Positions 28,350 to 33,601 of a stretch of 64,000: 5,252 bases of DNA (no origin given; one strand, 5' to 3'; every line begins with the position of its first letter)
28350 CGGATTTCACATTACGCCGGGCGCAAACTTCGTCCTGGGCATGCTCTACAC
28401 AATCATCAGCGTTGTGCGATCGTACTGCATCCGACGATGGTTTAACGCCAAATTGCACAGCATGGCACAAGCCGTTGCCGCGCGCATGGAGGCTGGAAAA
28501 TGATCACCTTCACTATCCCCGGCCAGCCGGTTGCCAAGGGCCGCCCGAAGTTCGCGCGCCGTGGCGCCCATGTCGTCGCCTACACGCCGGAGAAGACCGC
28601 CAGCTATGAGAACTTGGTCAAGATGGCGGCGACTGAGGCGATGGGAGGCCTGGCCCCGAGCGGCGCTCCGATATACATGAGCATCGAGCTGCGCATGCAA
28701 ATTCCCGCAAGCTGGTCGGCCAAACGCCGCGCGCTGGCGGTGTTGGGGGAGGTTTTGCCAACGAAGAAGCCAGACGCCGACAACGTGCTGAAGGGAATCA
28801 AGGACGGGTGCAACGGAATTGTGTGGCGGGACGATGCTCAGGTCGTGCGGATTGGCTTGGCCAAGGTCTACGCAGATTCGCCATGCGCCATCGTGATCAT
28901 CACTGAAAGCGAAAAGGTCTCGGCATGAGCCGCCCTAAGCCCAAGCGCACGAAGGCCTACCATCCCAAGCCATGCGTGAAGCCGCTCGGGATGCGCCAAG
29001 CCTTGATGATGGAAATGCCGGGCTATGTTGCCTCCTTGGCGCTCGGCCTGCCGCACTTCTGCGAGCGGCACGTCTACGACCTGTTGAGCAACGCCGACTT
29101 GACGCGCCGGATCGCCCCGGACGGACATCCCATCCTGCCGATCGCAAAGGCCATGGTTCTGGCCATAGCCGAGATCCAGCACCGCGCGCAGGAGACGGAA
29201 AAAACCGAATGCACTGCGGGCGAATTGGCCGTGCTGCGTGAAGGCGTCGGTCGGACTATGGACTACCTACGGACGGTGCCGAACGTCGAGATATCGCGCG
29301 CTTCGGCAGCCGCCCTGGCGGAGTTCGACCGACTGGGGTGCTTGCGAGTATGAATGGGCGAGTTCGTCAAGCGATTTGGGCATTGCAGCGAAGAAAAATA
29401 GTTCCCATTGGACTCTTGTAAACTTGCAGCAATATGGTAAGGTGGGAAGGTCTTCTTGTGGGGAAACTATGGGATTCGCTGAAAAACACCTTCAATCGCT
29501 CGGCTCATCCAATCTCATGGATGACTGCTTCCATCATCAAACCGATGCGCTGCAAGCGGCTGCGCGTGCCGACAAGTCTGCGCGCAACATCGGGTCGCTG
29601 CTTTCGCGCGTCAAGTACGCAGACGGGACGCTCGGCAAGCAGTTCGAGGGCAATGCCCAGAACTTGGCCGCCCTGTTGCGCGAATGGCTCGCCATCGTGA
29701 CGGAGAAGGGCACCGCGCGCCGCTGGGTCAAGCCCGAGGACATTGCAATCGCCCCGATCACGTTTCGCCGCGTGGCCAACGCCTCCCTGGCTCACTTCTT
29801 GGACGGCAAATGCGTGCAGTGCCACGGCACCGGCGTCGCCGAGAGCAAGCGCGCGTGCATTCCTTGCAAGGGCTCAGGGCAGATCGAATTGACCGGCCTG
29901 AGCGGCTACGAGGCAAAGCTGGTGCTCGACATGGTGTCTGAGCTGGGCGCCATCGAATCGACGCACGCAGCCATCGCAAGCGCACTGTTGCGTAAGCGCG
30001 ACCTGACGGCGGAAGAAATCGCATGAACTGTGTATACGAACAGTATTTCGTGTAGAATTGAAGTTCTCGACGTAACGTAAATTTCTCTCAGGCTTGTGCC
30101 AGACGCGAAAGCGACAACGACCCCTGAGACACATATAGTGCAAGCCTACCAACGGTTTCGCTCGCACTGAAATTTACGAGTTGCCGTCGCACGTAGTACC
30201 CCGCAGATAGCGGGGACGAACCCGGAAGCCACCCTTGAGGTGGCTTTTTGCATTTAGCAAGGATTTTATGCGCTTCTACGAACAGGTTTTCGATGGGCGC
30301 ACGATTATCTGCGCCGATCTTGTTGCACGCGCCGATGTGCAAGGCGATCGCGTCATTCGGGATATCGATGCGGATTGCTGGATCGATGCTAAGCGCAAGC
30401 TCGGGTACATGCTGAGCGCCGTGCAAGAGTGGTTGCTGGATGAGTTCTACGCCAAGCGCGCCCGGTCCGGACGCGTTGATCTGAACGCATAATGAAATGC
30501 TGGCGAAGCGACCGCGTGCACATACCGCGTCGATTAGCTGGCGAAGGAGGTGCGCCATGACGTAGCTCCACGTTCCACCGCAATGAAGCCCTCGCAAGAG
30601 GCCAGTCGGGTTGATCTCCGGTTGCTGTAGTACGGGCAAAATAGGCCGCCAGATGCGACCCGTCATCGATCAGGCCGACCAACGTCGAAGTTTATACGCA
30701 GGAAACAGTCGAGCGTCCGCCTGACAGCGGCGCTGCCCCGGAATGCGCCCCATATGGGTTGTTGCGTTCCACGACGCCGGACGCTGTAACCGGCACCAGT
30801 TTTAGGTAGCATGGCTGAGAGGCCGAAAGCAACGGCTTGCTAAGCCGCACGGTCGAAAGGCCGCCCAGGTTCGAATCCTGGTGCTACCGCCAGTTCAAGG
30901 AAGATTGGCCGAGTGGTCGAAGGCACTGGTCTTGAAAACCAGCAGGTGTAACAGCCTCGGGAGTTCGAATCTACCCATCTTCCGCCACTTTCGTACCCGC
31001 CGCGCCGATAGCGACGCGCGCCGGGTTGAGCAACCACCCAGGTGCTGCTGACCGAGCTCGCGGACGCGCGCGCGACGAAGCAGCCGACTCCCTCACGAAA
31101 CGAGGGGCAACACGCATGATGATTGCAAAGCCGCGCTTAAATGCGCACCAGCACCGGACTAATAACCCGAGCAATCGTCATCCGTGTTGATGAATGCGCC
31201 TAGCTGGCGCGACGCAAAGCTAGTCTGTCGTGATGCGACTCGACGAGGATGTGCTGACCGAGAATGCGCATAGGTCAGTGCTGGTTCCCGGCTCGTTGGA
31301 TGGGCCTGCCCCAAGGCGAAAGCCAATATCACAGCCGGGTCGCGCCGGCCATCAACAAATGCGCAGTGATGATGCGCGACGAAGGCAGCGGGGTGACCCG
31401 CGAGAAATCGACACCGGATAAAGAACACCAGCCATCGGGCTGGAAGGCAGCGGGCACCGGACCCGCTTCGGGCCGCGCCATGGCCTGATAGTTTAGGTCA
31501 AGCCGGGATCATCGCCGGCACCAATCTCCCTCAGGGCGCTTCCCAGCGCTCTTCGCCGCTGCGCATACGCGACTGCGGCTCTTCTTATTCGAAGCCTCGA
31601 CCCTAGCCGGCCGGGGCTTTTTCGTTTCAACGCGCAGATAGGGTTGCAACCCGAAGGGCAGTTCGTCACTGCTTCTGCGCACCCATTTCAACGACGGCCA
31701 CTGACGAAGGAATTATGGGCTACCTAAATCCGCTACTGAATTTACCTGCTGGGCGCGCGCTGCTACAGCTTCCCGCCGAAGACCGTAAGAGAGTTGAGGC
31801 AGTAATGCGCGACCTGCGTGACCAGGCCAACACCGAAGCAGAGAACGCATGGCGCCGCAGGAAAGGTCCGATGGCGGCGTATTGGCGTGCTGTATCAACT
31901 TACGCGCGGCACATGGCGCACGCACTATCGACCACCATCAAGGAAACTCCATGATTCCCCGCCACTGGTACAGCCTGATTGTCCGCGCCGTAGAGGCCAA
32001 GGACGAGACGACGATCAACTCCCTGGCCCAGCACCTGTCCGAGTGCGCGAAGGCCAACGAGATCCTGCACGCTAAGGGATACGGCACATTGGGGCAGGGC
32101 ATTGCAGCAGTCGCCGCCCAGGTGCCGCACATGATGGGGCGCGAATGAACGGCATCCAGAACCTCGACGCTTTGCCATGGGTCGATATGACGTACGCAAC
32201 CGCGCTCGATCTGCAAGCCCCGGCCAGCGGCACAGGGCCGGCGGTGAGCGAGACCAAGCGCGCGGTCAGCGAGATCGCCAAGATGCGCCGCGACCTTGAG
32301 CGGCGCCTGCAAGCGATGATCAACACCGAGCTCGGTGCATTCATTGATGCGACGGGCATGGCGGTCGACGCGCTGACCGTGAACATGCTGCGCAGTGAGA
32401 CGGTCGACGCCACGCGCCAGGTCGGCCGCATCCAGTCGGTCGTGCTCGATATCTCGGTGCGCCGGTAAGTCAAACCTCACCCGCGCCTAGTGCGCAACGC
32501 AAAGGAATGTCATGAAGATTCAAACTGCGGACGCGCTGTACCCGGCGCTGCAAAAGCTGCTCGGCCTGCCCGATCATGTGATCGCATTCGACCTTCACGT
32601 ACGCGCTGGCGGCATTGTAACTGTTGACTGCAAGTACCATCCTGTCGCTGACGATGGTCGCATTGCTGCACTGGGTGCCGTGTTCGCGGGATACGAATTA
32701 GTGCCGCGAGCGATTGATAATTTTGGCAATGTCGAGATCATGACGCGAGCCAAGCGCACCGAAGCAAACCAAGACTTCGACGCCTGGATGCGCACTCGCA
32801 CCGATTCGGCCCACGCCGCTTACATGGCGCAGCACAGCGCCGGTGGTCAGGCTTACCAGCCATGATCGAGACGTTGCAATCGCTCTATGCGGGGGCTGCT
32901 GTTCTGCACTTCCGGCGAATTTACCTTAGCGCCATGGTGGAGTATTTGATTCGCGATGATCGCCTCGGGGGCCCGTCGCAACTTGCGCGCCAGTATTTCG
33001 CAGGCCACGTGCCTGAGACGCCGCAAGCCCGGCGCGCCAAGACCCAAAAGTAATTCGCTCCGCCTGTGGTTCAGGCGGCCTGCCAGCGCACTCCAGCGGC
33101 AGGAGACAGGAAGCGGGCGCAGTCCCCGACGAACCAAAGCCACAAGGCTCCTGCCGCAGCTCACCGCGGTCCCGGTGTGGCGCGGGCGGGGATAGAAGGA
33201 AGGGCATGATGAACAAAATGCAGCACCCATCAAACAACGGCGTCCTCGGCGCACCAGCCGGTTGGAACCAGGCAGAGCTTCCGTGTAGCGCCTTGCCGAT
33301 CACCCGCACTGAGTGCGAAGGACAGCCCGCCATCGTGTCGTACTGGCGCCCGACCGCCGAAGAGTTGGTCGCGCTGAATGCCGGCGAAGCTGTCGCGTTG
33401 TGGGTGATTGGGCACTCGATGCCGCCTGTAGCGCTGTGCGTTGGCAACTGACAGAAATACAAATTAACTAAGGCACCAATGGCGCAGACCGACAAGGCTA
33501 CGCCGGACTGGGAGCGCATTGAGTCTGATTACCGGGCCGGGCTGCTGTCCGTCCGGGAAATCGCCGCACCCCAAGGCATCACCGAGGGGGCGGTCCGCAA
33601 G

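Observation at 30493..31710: About 1.2 kb nearly ORF-free cluster of structured RNAs with tRNA-like ACCA ends flanking two tRNA-Ser genes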

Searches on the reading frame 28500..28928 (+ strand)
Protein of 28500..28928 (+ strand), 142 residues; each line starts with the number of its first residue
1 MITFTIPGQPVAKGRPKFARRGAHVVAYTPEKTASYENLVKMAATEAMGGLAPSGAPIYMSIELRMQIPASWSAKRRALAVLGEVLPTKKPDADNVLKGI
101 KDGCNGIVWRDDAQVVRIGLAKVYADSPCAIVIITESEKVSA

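Call 7: search_protein_families(library=pfam, proteins=[window:28500-28928:+], max_evalue=0.01)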
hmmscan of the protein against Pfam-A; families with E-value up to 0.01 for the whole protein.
window:28500-28928:+ (142 aa): 1 family
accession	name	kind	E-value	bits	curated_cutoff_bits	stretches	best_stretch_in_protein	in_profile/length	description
PF05866.16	RusA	-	1.2e-33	116.7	22.8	1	7-134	1-123/124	Endodeoxyribonuclease RusA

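Call 8: search_protein_families(library=phrogs, proteins=[window:28500-28928:+], max_evalue=0.01)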
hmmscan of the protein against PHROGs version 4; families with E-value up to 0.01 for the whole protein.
window:28500-28928:+ (142 aa): 5 families
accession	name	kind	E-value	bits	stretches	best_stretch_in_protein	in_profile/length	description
phrog_140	-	DNA, RNA and nucleotide metabolism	8.6e-43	147.5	1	1-139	38-170/219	RusA-like Holliday junction resolvase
phrog_3055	-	DNA, RNA and nucleotide metabolism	2.2e-05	24.9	1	21-126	95-197/233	RusA-like Holliday junction resolvase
phrog_24390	-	unknown function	5.5e-05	24.4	1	89-135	10-56/62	-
phrog_34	-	DNA, RNA and nucleotide metabolism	0.00017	22.4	1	89-139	142-196/259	RusA-like Holliday junction resolvase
phrog_38758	-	unknown function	0.00024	22.1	1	6-74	5-72/82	-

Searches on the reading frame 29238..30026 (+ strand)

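Call 7: search_protein_families(library=pfam, proteins=[window:29238-30026:+], max_evalue=0.01)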
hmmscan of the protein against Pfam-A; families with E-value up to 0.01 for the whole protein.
window:29238-30026:+ (262 aa): 1 family
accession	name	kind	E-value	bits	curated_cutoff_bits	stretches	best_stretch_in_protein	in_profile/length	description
PF00684.25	DnaJ_CXXCXGXG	-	0.0082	16.8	32.7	0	192-217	1-28/65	DnaJ central domain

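Call 8: search_protein_families(library=phrogs, proteins=[window:29238-30026:+], max_evalue=0.01)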
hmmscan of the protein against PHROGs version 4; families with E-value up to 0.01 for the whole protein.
window:29238-30026:+ (262 aa): 2 families
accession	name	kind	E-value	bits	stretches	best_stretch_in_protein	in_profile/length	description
phrog_3931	-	unknown function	0.0035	18.4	1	189-215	29-55/59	-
phrog_14965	-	unknown function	0.0048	17.4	1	182-218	93-130/200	-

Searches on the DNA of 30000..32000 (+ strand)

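Call 5: search_rna_families(source=window, start=30200, end=32000, threshold=evalue, max_evalue=10)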
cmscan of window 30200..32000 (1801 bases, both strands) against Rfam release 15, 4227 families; matches with E-value up to 10: 7.
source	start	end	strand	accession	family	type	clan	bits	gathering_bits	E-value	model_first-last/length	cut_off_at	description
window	30805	30889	+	RF00005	tRNA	Gene; tRNA;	CL00001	56.2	29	5.5e-11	1-71/71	no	tRNA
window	30899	30983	+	RF01852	tRNA-Sec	Gene; tRNA;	CL00001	39.7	47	5.8e-06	1-91/91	no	Selenocysteine transfer RNA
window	30894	31031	+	RF02223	sX4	Gene; sRNA;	-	26.1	70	0.0053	1-167/167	no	Proteobacterial sRNA sX4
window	30226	30293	-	RF02236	asX2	Gene; sRNA;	-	21.7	70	0.22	1-87/87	no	Xanthomonas sRNA asX2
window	30206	30247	+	RF00624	P9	Gene;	-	21.1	43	0.11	32-73/74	no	Pseudomonas sRNA P9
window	31215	31261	-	RF02231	sX12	Gene; sRNA;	-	18.8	106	2.2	1-78/78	no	Xanthomonas sRNA sX12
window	30200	30253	+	RF01859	Phe_leader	Cis-reg; leader;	-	18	55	7.6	23-125/125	5'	Phenylalanine leader peptide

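Call 10: search_dna_similar(query=window:30000-31960:+, collection=phages, mode=distant, max_rows=30)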
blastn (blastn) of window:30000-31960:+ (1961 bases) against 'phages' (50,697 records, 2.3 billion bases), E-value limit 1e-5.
Records with a match: 70; places in all: 70; records where one place covers at least 80% of the query: 0.
Best place of each record, by identity: 90-95% 8; 80-90% 12; 60-80% 50.
By first word of the organism name: Klebsiella 24; Synechococcus 16; Pseudomonas 8; Ruegeria 5; Erwinia 4; Flavobacterium 4; Escherichia 2; Silicibacter 2; Sulfitobacter 2; Acidovorax 1; and 2 more.
By host as written in the record: Klebsiella pneumoniae 13; Ruegeria pomeroyi DSS-3 6; Synechococcus sp. MW02 5; - 4; Pseudomonas aeruginosa 4; Flavobacterium sp. LMO8 4; Klebsiella sp. 3; Erwinia amylovora YBK14808 2; and 25 more.
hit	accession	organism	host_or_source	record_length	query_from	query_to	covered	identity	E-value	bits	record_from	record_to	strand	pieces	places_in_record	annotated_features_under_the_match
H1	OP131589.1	Acidovorax phage Aval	Acidovorax valerianellae GBBC 3043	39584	1716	1930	11%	71.1%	7e-19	102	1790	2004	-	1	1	hypothetical protein (x2)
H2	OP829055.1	Erwinia phage Fifi067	Erwinia amylovora TS3128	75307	795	972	9%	69.8%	1e-8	68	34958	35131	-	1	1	tRNA-Ser (x2) | tRNA-Tyr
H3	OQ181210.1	Erwinia phage Kuerle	Erwinia amylovora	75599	795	972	9%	69.8%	1e-8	68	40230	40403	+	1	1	tRNA-Ser (x2) | tRNA-Tyr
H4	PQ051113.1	Erwinia phage Fifi287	Erwinia amylovora YBK14808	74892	795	972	9%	69.8%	1e-8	68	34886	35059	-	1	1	tRNA-Ser (x2) | tRNA-Tyr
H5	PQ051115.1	Erwinia phage Fifi450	Erwinia amylovora YBK14808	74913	795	972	9%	69.8%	1e-8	68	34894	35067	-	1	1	tRNA-Ser (x2) | tRNA-Tyr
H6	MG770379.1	Klebsiella phage vB_KpnM_KpS110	Klebsiella pneumoniae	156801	839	988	8%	75.3%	3e-17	98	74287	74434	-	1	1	tRNA-Ser (x2)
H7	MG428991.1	Klebsiella phage May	Klebsiella pneumoniae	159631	839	988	8%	75.3%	3e-17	98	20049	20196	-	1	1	tRNA-Ser (x2)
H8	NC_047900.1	Klebsiella phage May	Klebsiella pneumoniae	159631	839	988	8%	75.3%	3e-17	98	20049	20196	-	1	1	tRNA-Ser (x2)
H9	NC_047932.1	Klebsiella phage vB_KpnM_KpS110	Klebsiella pneumoniae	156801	839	988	8%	75.3%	3e-17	98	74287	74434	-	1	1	tRNA-Ser (x2)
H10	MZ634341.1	Klebsiella phage PWKp5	Klebsiella pneumoniae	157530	839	988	8%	74.7%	4e-16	93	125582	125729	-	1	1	tRNA-Ser (x2)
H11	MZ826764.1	Klebsiella virus vB_KpnM-20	Klebsiella pneumoniae K20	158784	839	988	8%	74.7%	4e-16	93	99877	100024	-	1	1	none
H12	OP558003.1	Klebsiella phage vB_KpnS_MDA2066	Klebsiella pneumoniae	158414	839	988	8%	74.7%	4e-16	93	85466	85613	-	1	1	tRNA-Ser (x2)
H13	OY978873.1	Klebsiella phage vB_Ko_K5lambda5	-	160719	839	988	8%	74.7%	4e-16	93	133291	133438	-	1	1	tRNA-Ser (x2)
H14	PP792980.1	Klebsiella phage XDRKpn-1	Klebsiella pneumoniae ST11 (carbapenem ...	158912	839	988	8%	74.7%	4e-16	93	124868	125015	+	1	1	tRNA-Ser (x2)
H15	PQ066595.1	Klebsiella phage phi1_175010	Klebsiella pneumoniae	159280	839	988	8%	74.7%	4e-16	93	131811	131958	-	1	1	tRNA-Ser (x2)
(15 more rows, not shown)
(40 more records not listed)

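Call 77: search_dna_similar(query=window:30766-30800:+, collection=phages, mode=distant, max_rows=40, max_evalue=10)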
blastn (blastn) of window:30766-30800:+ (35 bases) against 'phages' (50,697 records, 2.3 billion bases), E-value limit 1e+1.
Records with a match: 22; places in all: 22; records where one place covers at least 80% of the query: 1.
Best place of each record, by identity: >=99% 4; 95-99% 3; 90-95% 1; 80-90% 14.
By first word of the organism name: Burkholderia 9; Salmonella 4; Aeromonas 3; Arthrobacter 2; Streptomyces 1; Bacteriophage 1; Caudoviricetes 1; Pseudomonas 1.
By host as written in the record: Burkholderia cenocepacia 4; - 3; Salmonella enterica subsp. salamae 241/01 II 2; Salmonella enterica subsp. salamae 200/01 II 2; Burkholderia cepacia LMG 18821 2; Burkholderia pseudomallei 2; Aeromonas salmonicida 2; Arthrobacter globiformis B-2979 2; and 3 more.
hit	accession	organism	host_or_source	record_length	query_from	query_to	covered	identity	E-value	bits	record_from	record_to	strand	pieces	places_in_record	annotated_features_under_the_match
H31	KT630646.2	Salmonella phage SEN5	Salmonella enterica subsp. salamae ...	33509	7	33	77%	88.9%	4e-1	37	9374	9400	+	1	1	hypothetical protein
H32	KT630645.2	Salmonella phage SEN4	Salmonella enterica subsp. salamae ...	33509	7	33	77%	88.9%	4e-1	37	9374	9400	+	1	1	hypothetical protein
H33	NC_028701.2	Salmonella phage SEN5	Salmonella enterica subsp. salamae ...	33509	7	33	77%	88.9%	4e-1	37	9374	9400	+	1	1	hypothetical protein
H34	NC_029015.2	Salmonella phage SEN4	Salmonella enterica subsp. salamae ...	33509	7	33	77%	88.9%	4e-1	37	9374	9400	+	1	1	hypothetical protein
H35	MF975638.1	Streptomyces phage Abt2graduatex2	Streptomyces griseus ATCC 10137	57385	5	32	80%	81.8%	1e+0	34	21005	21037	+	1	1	minor tail protein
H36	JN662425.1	Burkholderia phage DC1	Burkholderia cepacia LMG 18821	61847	8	32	71%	88.0%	4e+0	33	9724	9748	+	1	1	hypothetical protein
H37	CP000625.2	Burkholderia phage phi644-2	Burkholderia pseudomallei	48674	8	32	71%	88.0%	4e+0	33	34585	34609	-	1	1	none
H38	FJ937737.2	Burkholderia phage BcepIL02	Burkholderia cenocepacia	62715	8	32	71%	88.0%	4e+0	33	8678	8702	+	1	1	none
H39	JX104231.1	Burkholderia phage BcepMigl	Burkholderia cenocepacia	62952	8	32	71%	88.0%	4e+0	33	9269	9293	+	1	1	none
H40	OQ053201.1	Burkholderia phage CSP3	Burkholderia contaminans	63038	8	32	71%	88.0%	4e+0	33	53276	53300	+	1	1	none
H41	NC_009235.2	Burkholderia phage phi644-2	Burkholderia pseudomallei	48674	8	32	71%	88.0%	4e+0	33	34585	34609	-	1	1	none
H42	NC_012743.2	Burkholderia phage BcepIL02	Burkholderia cenocepacia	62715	8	32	71%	88.0%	4e+0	33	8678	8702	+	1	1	none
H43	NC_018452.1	Burkholderia phage DC1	Burkholderia cepacia LMG 18821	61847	8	32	71%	88.0%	4e+0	33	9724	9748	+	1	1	hypothetical protein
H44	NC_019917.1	Burkholderia phage BcepMigl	Burkholderia cenocepacia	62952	8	32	71%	88.0%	4e+0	33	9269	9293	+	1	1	none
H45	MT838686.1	Bacteriophage sp.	human fecal samples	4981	12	34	66%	91.3%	1e+0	34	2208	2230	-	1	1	record has no annotation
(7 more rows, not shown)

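Call 78: get_annotated_region(hit=H37, flank=2500)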
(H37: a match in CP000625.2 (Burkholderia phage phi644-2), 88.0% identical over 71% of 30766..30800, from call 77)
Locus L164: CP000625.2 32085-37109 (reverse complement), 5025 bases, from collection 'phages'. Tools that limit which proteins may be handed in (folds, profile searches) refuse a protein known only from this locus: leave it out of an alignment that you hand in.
description: Burkholderia phage phi644-2, complete genome.
organism: Burkholderia phage phi644-2 (NCBI taxid 2881400)
taxonomy: Viruses; Duplodnaviria; Heunggongvirae; Uroviricota; Caudoviricetes; Stanholtvirus; Stanholtvirus sv6442
host: Burkholderia pseudomallei; source: -; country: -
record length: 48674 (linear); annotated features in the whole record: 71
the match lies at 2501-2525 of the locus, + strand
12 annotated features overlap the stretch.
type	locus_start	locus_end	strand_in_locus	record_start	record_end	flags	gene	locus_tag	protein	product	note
CDS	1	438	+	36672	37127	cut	-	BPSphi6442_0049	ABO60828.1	gp48, hypothetical protein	-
CDS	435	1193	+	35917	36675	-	-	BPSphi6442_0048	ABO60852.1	gp47, conserved hypothetical protein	-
CDS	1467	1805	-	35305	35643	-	-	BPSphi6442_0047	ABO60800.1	gp46, lipoprotein, putative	-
CDS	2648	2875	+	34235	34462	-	-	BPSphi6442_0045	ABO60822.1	gp45, hypothetical protein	-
CDS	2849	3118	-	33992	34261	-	-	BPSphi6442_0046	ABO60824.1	gp44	-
CDS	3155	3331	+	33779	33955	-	-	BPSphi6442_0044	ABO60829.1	gp43, conserved domain protein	-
CDS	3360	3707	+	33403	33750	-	-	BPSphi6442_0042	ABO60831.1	gp42, bacteriophage protein Gp46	-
CDS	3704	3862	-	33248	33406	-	-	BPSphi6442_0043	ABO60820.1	gp41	-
CDS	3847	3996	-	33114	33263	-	-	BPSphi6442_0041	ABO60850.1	gp39, conserved domain protein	-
CDS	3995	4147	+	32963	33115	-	-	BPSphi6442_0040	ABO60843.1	gp40, hypothetical protein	-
CDS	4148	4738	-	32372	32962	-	-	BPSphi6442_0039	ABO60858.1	gp38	-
CDS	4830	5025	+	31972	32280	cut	-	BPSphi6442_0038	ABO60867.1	gp37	-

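Call 79: get_annotated_region(hit=H38, flank=2500)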
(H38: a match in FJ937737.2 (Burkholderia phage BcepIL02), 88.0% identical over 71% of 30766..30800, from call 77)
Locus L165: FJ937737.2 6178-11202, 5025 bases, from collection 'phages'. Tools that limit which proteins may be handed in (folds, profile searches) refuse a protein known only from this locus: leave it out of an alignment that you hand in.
description: Burkholderia phage BcepIL02, complete genome.
organism: Burkholderia phage BcepIL02 (NCBI taxid 2886898)
taxonomy: Viruses; Duplodnaviria; Heunggongvirae; Uroviricota; Caudoviricetes; Lessievirus; Lessievirus bcepil02
host: Burkholderia cenocepacia; source: -; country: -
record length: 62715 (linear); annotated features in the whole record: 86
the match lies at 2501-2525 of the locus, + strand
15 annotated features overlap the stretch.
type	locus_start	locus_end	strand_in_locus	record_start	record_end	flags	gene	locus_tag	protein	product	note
CDS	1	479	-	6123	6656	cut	-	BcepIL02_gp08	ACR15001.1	cI-like putative transcriptional regulator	-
CDS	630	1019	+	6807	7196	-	-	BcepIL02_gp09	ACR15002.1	hypothetical protein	-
tRNA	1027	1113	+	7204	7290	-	-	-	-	tRNA-Ser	codon recognized: UCA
regulatory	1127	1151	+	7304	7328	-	-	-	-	terminator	-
CDS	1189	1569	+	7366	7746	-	-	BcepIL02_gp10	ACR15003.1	hypothetical protein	-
CDS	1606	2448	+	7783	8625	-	-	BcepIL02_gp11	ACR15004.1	hypothetical protein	contains DUF2303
regulatory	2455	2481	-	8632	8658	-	-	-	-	terminator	-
CDS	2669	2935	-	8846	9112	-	-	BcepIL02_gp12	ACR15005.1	hypothetical protein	-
regulatory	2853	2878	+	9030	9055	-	-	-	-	terminator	-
CDS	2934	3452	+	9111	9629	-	-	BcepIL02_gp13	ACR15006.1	putative single-stranded DNA binding protein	-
CDS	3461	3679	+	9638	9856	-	-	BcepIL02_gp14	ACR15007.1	hypothetical protein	-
CDS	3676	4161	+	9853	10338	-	-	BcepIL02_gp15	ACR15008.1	hypothetical protein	-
CDS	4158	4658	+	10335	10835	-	-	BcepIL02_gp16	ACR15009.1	hypothetical protein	-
CDS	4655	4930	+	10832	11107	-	-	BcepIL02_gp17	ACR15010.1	hypothetical protein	-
CDS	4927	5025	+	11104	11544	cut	-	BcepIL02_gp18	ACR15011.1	hypothetical protein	-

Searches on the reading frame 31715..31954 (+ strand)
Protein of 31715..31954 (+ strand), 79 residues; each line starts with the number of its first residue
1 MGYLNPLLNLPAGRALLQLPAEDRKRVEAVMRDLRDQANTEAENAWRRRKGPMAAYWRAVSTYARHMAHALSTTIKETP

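Call 7: search_protein_families(library=pfam, proteins=[window:31715-31954:+], max_evalue=0.01)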
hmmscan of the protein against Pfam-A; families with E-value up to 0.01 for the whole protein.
window:31715-31954:+ (79 aa): 1 family
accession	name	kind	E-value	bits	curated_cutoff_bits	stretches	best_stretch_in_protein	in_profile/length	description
PF13801.11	Metal_resist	-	0.00071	20.2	29.2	1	12-69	35-91/125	Heavy-metal resistance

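Call 8: search_protein_families(library=phrogs, proteins=[window:31715-31954:+], max_evalue=0.01)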
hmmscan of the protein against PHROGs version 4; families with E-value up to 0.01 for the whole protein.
window:31715-31954:+ (79 aa): 0 families

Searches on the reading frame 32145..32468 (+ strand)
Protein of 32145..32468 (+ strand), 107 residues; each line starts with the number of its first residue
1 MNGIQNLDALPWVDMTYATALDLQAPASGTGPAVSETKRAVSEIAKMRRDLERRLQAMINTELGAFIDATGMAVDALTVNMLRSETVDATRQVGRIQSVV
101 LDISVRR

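Call 7: search_protein_families(library=pfam, proteins=[window:32145-32468:+], max_evalue=0.01)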
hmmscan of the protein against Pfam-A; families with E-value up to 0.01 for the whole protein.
window:32145-32468:+ (107 aa): 0 families

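Call 8: search_protein_families(library=phrogs, proteins=[window:32145-32468:+], max_evalue=0.01)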
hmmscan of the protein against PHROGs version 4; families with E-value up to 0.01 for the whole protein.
window:32145-32468:+ (107 aa): 1 family
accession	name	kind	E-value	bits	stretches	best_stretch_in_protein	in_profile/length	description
phrog_1707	-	unknown function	0.0012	20.2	1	41-89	7-55/72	-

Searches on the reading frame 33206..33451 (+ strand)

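Call 7: search_protein_families(library=pfam, proteins=[window:33206-33451:+], max_evalue=0.01)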
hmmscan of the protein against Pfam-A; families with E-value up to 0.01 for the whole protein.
window:33206-33451:+ (81 aa): 0 families

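Call 8: search_protein_families(library=phrogs, proteins=[window:33206-33451:+], max_evalue=0.01)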
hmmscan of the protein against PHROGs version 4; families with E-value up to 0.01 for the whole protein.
window:33206-33451:+ (81 aa): 2 families
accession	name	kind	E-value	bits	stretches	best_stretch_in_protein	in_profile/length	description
phrog_34105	-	unknown function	5.7e-07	30.9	1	27-79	57-110/120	-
phrog_25433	-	unknown function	8.3e-05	23.4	1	7-78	132-203/210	-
